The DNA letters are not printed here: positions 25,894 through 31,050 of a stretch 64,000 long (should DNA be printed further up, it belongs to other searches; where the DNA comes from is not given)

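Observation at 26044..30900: Architecture of the 1618-aa protein: N-terminal beta-rich domain, ~380-aa coiled coil, C-terminal AAA+ core with non-canonical Walker B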

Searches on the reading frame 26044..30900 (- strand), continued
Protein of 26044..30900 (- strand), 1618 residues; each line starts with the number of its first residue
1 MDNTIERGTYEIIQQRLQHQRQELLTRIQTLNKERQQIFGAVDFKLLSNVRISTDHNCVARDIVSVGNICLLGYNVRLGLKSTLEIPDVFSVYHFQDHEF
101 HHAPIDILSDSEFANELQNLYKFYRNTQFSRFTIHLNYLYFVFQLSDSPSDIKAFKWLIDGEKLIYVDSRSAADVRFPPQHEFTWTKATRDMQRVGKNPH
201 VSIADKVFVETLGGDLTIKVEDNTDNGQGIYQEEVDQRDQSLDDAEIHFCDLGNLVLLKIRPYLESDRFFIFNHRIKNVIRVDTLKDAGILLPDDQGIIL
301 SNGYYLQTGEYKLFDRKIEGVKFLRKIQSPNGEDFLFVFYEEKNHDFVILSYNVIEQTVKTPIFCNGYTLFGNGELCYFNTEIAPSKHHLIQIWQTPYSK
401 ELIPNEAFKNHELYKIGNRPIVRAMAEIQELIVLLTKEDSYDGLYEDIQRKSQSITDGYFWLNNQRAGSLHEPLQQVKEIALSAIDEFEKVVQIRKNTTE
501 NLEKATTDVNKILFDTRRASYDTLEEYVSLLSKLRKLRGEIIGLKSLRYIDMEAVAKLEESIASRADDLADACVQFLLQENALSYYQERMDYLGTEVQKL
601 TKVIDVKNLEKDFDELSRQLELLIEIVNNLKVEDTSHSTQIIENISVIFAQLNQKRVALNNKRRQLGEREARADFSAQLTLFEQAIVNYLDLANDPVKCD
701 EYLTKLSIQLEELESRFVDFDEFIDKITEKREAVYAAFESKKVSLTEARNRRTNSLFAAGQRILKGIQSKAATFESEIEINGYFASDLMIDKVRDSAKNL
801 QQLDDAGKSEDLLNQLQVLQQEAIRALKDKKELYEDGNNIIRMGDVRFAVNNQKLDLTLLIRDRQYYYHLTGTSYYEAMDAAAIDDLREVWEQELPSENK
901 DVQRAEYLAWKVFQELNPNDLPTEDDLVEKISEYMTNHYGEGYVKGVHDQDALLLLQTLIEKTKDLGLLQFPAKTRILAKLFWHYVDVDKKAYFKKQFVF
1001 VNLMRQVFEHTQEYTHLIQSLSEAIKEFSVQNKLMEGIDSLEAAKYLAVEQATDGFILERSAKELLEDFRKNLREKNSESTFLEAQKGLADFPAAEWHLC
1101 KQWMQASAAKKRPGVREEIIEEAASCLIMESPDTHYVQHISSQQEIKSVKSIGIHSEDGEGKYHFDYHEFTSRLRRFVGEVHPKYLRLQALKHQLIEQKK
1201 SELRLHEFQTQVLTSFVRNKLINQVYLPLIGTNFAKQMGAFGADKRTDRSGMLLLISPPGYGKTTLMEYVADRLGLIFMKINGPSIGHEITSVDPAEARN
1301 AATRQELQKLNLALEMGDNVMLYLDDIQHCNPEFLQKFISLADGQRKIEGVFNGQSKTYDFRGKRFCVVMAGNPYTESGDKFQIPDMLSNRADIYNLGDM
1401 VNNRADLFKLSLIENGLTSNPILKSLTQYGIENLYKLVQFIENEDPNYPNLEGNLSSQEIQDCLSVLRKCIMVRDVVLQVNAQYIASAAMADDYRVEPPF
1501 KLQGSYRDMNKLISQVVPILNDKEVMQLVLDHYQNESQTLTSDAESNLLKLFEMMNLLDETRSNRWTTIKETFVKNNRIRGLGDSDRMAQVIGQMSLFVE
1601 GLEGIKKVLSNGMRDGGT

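Call 82: get_annotated_region(hit=H7, flank=7000)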
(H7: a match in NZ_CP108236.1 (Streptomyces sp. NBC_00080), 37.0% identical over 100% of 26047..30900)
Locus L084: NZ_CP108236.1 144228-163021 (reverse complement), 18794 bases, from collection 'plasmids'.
description: Streptomyces sp. NBC_00080 plasmid unnamed1, complete sequence
organism: Streptomyces sp. NBC_00080 (NCBI taxid 2975645)
taxonomy: Bacteria; Actinomycetota; Actinomycetes; Kitasatosporales; Streptomycetaceae; Streptomyces; Streptomyces sp. NBC 00080
host: -; source: -; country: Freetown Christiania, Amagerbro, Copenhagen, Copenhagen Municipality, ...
typing (MOB-suite, as given by PLSDB): non-mobilizable; replicon rep_cluster_43
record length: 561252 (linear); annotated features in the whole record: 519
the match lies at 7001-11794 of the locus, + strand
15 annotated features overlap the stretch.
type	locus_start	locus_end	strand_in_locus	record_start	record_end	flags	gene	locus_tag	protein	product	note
CDS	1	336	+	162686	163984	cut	-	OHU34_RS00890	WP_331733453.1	ArsB/NhaD family transporter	-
CDS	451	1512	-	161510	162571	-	-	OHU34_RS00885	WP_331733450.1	helix-turn-helix domain-containing protein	-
CDS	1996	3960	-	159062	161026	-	-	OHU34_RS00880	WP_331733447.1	NAD-binding protein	GO:0006813 - potassium ion transport [Evidence IEA]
CDS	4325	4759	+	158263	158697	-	-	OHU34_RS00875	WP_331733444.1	hypothetical protein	-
CDS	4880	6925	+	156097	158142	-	-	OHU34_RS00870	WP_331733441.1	flotillin family protein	-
CDS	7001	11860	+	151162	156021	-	-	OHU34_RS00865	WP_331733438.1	DNA repair ATPase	-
CDS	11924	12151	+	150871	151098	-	-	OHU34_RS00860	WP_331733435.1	hypothetical protein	-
CDS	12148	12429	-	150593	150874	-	-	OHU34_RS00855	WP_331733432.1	hypothetical protein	-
CDS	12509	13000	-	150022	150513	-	-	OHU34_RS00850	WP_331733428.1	CBS domain-containing protein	-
CDS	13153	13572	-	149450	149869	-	-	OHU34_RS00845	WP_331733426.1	hypothetical protein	-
CDS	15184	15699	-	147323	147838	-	-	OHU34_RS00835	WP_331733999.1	hypothetical protein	-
CDS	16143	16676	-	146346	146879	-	-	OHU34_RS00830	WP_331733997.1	TerD family protein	-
CDS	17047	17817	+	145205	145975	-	-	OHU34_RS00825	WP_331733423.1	hypothetical protein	-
CDS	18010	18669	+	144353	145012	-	-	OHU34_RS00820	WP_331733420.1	superoxide dismutase family protein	-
CDS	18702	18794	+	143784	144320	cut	-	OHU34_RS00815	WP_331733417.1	copper resistance protein CopC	-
